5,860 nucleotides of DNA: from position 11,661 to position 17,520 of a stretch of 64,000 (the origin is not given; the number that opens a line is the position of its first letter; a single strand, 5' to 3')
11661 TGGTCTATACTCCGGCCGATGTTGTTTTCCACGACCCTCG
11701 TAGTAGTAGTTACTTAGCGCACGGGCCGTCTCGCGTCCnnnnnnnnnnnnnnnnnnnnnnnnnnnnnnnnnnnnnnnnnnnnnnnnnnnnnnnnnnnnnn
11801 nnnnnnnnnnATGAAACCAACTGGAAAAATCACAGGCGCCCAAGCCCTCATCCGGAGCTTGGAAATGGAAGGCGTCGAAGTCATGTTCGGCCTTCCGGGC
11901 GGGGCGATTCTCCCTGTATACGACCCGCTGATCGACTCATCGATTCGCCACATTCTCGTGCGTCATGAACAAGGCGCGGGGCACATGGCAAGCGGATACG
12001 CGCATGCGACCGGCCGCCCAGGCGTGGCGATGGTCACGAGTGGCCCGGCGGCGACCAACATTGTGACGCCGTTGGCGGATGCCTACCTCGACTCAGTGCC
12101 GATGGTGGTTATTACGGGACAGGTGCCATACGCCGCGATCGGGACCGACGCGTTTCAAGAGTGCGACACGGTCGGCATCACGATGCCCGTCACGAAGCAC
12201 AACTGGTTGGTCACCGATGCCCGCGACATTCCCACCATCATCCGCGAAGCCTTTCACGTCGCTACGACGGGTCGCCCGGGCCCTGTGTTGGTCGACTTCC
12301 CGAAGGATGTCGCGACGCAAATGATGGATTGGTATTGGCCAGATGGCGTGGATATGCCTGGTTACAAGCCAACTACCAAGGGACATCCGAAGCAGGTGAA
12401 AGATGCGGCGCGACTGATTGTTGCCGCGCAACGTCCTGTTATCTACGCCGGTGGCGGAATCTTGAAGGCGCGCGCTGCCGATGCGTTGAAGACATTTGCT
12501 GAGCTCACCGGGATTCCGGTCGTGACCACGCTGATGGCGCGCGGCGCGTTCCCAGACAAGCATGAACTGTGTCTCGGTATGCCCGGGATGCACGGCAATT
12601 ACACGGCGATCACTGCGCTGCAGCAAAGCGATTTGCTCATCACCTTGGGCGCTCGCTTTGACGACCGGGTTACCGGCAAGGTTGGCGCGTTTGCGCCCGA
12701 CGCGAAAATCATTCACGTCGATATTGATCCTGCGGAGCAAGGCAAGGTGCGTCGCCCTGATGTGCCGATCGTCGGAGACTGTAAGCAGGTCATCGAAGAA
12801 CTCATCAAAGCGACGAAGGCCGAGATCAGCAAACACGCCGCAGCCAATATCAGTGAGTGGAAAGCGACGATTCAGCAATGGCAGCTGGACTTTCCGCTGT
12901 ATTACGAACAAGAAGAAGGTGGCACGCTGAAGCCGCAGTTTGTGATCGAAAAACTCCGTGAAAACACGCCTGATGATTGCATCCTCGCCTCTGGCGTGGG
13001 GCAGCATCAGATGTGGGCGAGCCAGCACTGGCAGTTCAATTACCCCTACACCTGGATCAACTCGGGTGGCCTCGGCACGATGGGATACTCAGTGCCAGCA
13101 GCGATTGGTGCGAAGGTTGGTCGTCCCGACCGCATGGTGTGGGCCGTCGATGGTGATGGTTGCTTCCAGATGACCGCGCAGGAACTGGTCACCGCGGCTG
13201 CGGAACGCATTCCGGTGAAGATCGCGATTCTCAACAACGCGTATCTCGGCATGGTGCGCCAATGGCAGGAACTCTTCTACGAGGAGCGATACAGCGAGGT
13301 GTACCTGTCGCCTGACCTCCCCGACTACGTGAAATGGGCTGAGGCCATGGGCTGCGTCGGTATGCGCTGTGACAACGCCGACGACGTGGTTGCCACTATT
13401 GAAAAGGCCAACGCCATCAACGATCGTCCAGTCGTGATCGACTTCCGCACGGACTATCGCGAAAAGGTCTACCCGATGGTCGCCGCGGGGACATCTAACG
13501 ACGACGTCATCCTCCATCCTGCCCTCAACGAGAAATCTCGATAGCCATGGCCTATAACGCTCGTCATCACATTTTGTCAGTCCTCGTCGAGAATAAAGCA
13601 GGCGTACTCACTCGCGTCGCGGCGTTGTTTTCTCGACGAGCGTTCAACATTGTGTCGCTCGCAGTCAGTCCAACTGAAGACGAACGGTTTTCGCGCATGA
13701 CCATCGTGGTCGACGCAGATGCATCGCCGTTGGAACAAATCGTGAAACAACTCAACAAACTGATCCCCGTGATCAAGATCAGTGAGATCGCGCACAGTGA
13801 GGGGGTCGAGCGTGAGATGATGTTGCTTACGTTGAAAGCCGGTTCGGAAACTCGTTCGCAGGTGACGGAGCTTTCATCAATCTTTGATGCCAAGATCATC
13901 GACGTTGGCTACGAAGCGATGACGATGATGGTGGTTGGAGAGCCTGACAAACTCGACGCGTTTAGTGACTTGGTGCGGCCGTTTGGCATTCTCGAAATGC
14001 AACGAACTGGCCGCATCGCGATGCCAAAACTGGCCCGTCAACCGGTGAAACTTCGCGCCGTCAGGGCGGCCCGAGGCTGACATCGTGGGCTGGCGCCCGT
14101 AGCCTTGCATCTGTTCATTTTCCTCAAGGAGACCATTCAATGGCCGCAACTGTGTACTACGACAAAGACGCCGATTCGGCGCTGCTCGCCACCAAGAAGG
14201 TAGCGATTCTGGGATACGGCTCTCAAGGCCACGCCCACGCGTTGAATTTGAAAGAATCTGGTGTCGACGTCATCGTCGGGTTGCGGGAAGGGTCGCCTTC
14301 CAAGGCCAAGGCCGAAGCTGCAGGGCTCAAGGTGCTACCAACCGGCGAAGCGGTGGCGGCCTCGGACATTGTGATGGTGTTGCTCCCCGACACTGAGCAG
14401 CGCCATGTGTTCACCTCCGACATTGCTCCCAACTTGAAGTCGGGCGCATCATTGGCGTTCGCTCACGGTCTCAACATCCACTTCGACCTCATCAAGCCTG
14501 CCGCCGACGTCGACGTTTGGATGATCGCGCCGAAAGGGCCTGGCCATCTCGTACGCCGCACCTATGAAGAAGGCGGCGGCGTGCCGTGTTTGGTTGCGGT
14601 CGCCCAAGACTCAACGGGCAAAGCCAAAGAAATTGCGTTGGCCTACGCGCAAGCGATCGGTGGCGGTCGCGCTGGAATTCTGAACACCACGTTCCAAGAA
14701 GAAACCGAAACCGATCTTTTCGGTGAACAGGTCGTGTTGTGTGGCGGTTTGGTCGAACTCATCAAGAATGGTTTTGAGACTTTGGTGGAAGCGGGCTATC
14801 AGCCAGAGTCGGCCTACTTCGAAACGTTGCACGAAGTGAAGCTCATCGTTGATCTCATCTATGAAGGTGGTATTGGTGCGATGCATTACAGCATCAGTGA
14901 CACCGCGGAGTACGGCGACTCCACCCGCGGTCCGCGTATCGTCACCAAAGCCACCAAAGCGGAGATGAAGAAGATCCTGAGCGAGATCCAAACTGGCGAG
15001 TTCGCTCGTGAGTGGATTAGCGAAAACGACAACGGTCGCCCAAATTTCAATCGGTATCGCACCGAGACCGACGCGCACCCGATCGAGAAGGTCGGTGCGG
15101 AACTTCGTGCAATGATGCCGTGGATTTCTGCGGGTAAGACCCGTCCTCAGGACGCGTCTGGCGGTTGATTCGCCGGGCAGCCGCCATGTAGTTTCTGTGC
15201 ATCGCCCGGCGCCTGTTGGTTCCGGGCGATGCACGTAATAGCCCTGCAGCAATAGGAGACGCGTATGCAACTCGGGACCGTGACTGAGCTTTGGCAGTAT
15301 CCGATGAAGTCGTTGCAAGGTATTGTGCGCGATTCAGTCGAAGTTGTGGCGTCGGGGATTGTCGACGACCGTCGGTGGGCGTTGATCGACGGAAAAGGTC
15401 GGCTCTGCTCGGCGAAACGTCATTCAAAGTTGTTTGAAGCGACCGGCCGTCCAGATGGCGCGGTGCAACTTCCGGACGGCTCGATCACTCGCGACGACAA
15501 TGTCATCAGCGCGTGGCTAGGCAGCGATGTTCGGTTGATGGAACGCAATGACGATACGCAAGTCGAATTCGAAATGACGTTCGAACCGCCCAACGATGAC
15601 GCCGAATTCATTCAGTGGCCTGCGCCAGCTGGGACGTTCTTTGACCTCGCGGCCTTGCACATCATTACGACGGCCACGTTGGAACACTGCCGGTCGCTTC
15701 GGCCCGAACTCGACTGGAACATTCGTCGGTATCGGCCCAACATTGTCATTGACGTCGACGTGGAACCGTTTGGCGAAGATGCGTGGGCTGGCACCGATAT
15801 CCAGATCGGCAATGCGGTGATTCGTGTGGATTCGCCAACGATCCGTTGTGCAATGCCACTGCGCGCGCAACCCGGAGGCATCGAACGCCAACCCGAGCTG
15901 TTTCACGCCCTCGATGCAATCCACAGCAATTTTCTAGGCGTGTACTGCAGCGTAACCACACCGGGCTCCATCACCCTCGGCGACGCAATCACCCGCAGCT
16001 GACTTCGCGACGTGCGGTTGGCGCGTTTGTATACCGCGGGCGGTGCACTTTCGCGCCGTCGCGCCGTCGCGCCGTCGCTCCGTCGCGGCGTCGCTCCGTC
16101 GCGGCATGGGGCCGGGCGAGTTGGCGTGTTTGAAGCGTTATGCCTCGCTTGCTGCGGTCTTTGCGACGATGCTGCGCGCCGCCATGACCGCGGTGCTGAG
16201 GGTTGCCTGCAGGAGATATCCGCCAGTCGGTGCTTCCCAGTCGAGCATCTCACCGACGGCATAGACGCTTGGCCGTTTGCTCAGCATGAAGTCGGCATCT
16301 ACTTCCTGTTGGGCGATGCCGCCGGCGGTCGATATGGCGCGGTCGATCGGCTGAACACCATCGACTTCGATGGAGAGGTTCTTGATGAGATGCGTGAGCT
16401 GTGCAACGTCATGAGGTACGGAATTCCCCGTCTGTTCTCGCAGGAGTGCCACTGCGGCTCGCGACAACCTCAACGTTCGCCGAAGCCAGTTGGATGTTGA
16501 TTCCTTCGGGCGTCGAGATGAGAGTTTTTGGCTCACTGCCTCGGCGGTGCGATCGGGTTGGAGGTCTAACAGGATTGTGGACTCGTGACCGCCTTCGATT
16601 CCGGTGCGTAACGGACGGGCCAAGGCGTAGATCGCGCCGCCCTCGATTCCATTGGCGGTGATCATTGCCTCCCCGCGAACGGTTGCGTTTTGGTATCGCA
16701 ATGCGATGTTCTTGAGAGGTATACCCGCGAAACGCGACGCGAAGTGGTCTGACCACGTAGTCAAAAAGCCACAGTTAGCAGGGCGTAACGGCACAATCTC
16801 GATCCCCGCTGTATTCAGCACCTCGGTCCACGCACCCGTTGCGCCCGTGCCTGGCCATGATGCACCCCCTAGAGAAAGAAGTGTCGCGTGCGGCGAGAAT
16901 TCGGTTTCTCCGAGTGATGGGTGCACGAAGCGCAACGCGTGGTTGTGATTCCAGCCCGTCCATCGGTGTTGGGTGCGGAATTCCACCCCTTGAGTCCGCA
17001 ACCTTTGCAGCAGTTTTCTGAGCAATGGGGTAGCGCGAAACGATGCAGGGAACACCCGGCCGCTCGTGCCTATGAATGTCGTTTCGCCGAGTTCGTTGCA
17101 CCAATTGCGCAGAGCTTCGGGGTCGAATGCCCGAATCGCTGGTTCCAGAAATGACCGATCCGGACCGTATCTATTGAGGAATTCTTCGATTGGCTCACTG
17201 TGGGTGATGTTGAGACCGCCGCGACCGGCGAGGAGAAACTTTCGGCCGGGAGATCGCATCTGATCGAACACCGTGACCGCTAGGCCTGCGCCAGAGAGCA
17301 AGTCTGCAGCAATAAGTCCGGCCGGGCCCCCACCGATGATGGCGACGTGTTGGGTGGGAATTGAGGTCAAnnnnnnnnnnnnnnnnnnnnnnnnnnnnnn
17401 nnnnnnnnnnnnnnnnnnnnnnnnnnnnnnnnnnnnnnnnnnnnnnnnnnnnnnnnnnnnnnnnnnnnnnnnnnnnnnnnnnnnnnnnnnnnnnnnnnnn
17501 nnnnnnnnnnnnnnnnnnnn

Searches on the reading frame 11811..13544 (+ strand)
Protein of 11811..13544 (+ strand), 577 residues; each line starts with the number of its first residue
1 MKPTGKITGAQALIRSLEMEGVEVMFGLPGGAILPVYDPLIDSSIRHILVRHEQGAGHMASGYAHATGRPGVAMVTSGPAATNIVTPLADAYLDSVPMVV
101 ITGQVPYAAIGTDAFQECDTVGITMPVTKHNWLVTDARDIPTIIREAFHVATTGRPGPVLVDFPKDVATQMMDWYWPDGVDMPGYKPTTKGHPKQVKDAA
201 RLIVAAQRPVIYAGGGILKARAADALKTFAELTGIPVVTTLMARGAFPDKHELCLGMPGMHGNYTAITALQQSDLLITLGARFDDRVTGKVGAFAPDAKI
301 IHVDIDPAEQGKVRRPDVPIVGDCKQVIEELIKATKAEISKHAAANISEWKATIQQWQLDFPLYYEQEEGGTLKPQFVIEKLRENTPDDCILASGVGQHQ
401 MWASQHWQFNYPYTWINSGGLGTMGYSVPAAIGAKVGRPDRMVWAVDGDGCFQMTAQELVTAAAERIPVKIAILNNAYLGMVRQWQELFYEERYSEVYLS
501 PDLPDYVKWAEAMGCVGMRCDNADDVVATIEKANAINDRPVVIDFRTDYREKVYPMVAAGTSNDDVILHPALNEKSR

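Call 6: search_protein_families(library=ncbifam, proteins=[window:11811-13544:+])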
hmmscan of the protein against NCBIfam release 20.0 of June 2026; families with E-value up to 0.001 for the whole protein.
window:11811-13544:+ (577 aa): 54 families (the best 25 are shown)
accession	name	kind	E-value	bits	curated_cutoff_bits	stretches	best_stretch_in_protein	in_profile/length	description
NF005860.0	PRK07789.1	equivalog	8e-284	942.7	881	1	5-569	32-600/615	acetolactate synthase large subunit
TIGR00118.1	acolac_lg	equivalog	1.4e-238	792.9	538.35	1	8-568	2-555/557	biosynthetic-type acetolactate synthase large subunit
NF004710.0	PRK06048.1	equivalog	4.8e-237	787.9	976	1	4-567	5-557/561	acetolactate synthase large subunit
NF005824.0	PRK07710.1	equivalog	2.4e-211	703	976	1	6-561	16-562/573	acetolactate synthase large subunit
NF006319.0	PRK08527.1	equivalog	1.2e-209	697.4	905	1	6-569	3-560/565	acetolactate synthase large subunit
NF005651.0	PRK07418.1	subfamily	4.8e-209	695.6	942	1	5-572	17-584/617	acetolactate synthase large subunit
NF006581.0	PRK09107.1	equivalog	5.2e-207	688.8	974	1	5-572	9-578/595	acetolactate synthase 3 large subunit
NF005409.0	PRK06965.1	equivalog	2.6e-204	680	1035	1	6-567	20-581/587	acetolactate synthase 3 catalytic subunit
NF005058.0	PRK06466.1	equivalog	3.5e-201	669.6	951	1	7-568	4-568/574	acetolactate synthase 3 large subunit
NF004919.0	PRK06276.1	equivalog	1e-199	664.7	866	1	8-569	2-559/582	acetolactate synthase large subunit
NF005228.0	PRK06725.1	equivalog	1.3e-198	660.8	991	1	6-568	15-566/571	acetolactate synthase large subunit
NF006524.0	PRK08978.1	equivalog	7.1e-197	655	738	1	8-567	2-544/548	acetolactate synthase 2 catalytic subunit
NF006525.0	PRK08979.1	equivalog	1.8e-191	637.4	1084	1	6-568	3-566/572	acetolactate synthase 3 large subunit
NF005364.0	PRK06882.1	equivalog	1.9e-185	617.5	1083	1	6-569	3-567/574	acetolactate synthase 3 large subunit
NF005936.0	PRK07979.1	equivalog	2e-183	610.8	1080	1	7-568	4-568/574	acetolactate synthase 3 large subunit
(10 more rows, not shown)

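Call 7: find_related_loci(query=window:11811-13544:+, collection=genome_contigs, flank=2500)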
Query window:11811-13544:+ (577 aa) in genome_contigs; peptide patterns used: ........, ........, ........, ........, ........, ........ (x = any residue, [..] = any of these).
600 stretches matched a pattern (row limit reached: there are more); 600 encode a relative of the query (tblastn E <= 1e-3); the best 80 are kept; 80 distinct loci.
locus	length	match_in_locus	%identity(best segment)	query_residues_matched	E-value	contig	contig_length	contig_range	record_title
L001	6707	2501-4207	88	6-574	0e+0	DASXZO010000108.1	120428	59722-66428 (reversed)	MAG TPA_asm: Acidimicrobiia bacterium isolate SMAG_U4854 k141_4693698, whole genome shotgun sequence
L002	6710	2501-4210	84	6-575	0e+0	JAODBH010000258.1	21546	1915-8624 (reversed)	MAG: Actinomycetes bacterium isolate RYN_53 scaffold_526047, whole genome shotgun sequence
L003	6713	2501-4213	83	4-574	0e+0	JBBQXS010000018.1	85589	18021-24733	MAG: Acidimicrobiia bacterium isolate Co_metawrap_2126 Cmw_2126_k141_16947702_length_85589_cov_13.9988, whole genome sho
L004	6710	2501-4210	82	6-575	0e+0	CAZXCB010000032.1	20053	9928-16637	MAG TPA_asm: uncultured Bifidobacteriaceae bacterium isolate SRP237561_co1_353 genome assembly, contig: NODE_4409_length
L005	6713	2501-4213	81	6-571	0e+0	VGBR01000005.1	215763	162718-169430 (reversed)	MAG: Actinomycetota bacterium isolate M_DeepCast_50m_m2_189 M_DeepCast_50m_m2_189_Ga0194121_10000034, whole genome shotg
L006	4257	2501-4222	81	4-577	0e+0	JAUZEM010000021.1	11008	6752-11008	MAG: Actinomycetota bacterium isolate BP_122 scaffold_4144250, whole genome shotgun sequence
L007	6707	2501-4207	81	3-571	0e+0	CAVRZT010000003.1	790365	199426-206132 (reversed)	MAG: uncultured Actinomycetes bacterium isolate MFD05942.bin.2.12 genome assembly, contig: contig_3812, whole genome sho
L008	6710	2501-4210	81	6-575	0e+0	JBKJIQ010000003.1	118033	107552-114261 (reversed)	MAG: Acidimicrobiia bacterium isolate ant_bin.168 S1Ck117_5300895_flag_0_multi_35.9970_len_118033, whole genome shotgun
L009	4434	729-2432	81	6-573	0e+0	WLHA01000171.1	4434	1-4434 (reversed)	MAG: Actinomycetota bacterium isolate UFOp-RE-4nov15-119 RE-4nov15-119-c171, whole genome shotgun sequence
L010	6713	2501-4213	81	6-571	0e+0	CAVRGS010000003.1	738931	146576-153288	MAG: uncultured Actinomycetes bacterium isolate MFD05442.bin.1.365 genome assembly, contig: contig_14865, whole genome s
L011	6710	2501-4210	80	2-571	0e+0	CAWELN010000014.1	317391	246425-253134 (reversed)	MAG: uncultured Actinomycetes bacterium isolate MFD05841.bin.2.21 genome assembly, contig: contig_29137, whole genome sh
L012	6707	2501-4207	81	3-571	0e+0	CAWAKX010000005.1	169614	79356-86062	MAG: uncultured Actinomycetes bacterium isolate MFD02134.bin.2.164 genome assembly, contig: contig_17975, whole genome s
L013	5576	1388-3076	81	6-568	0e+0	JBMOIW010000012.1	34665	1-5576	MAG: Acidimicrobiia bacterium isolate Deming_bin.482 contig2493, whole genome shotgun sequence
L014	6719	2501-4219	80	4-571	0e+0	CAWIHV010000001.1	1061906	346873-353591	MAG: uncultured Actinomycetes bacterium isolate MFD05442.bin.4.822 genome assembly, contig: contig_16143, whole genome s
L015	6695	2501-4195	81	6-570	0e+0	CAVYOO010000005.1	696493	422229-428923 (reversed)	MAG: uncultured Acidimicrobiia bacterium isolate MFD05684.bin.2.27 genome assembly, contig: contig_69554, whole genome s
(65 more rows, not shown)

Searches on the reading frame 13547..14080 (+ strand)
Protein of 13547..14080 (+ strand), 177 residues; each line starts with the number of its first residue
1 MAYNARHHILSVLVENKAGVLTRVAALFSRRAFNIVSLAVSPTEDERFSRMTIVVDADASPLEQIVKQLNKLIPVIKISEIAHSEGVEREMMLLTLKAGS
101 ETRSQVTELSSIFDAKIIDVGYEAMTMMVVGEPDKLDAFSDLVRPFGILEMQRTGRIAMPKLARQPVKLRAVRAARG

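Call 6: search_protein_families(library=ncbifam, proteins=[window:13547-14080:+])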
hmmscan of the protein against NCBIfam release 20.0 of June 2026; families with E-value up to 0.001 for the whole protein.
window:13547-14080:+ (177 aa): 8 families
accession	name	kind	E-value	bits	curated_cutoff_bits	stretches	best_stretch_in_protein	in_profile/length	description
NF008864.0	PRK11895.1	equivalog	4.9e-61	205.2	119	1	7-163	3-159/164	acetolactate synthase small subunit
TIGR00119.1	acolac_sm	equivalog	1.5e-55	187.4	56.9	1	7-161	2-156/158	acetolactate synthase small subunit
NF006036.0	PRK08178.1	equivalog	5.7e-15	55.1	128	1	7-81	14-87/102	acetolactate synthase small subunit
NF005233.0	PRK06737.1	equivalog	3.5e-08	33.4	102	1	8-79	3-74/76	ACT domain-containing protein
NF010078.0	PRK13562.1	equivalog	1.4e-07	31.4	96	1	8-80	3-76/84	ACT domain-containing protein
NF008362.0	PRK11152.1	equivalog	4.1e-07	29.8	68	1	7-80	3-75/85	acetolactate synthase 2 small subunit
NF006352.0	PRK08577.1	equivalog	2.3e-06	27.7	140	1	10-78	59-129/136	hypothetical protein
TIGR01327.1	PGDH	equivalog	0.00056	18.8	454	0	5-80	449-522/525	phosphoglycerate dehydrogenase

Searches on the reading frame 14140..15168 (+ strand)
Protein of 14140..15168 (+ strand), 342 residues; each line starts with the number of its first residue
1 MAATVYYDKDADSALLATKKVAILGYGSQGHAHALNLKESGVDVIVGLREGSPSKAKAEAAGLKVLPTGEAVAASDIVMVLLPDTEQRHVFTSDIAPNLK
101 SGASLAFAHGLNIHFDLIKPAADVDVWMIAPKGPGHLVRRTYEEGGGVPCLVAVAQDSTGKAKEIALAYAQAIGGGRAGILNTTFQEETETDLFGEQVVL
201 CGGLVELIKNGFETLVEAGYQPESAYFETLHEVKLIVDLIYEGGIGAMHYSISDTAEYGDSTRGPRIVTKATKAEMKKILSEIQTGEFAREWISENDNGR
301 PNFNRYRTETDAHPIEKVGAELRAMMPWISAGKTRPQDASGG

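Call 6: search_protein_families(library=ncbifam, proteins=[window:14140-15168:+])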
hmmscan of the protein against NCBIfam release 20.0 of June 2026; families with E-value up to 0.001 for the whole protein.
window:14140-15168:+ (342 aa): 6 families
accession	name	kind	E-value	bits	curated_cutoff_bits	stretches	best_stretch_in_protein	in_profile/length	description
NF004017.0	PRK05479.1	equivalog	1.4e-168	559.9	336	1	3-333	2-332/337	ketol-acid reductoisomerase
NF009940.0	PRK13403.1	equivalog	1.9e-135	451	406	1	5-334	3-331/335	ketol-acid reductoisomerase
TIGR00465.1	ilvC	equivalog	3e-133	443.6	226.15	1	16-328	1-312/314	ketol-acid reductoisomerase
NF003557.0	PRK05225.1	equivalog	2.8e-59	201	713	2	13-204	32-229/491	ketol-acid reductoisomerase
NF004005.0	PRK05476.2-3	equivalog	8.1e-07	28.2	275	1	13-115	203-301/418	adenosylhomocysteinase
TIGR00936.1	ahcY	equivalog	3.5e-06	26.1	497.6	1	11-114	198-297/416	adenosylhomocysteinase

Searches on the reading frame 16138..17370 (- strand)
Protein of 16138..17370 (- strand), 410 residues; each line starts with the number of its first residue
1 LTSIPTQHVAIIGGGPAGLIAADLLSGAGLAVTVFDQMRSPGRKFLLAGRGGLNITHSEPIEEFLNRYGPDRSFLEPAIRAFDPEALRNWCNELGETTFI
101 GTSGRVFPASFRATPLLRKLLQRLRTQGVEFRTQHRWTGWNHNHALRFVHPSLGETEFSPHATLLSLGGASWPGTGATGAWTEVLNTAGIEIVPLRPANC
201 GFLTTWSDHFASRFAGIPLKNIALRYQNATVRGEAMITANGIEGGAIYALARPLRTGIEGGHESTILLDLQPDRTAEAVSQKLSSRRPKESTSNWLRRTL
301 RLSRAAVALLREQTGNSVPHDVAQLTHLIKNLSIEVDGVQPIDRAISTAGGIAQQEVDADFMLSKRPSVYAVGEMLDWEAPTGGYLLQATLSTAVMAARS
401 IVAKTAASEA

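Call 36: search_protein_families(library=ncbifam, proteins=[window:16138-17370:-], max_evalue=1e-10)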
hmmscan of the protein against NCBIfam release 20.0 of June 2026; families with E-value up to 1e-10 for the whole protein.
window:16138-17370:- (410 aa): 2 families
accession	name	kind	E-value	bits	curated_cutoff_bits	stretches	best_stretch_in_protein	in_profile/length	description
TIGR03862.1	flavo_PP4765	subfamily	8.5e-138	459.3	242.65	1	29-402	1-372/376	TIGR03862 family flavoprotein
TIGR00275.1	TIGR00275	subfamily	7.2e-89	298.4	183.8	1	9-399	1-401/401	aminoacetone oxidase family FAD-binding enzyme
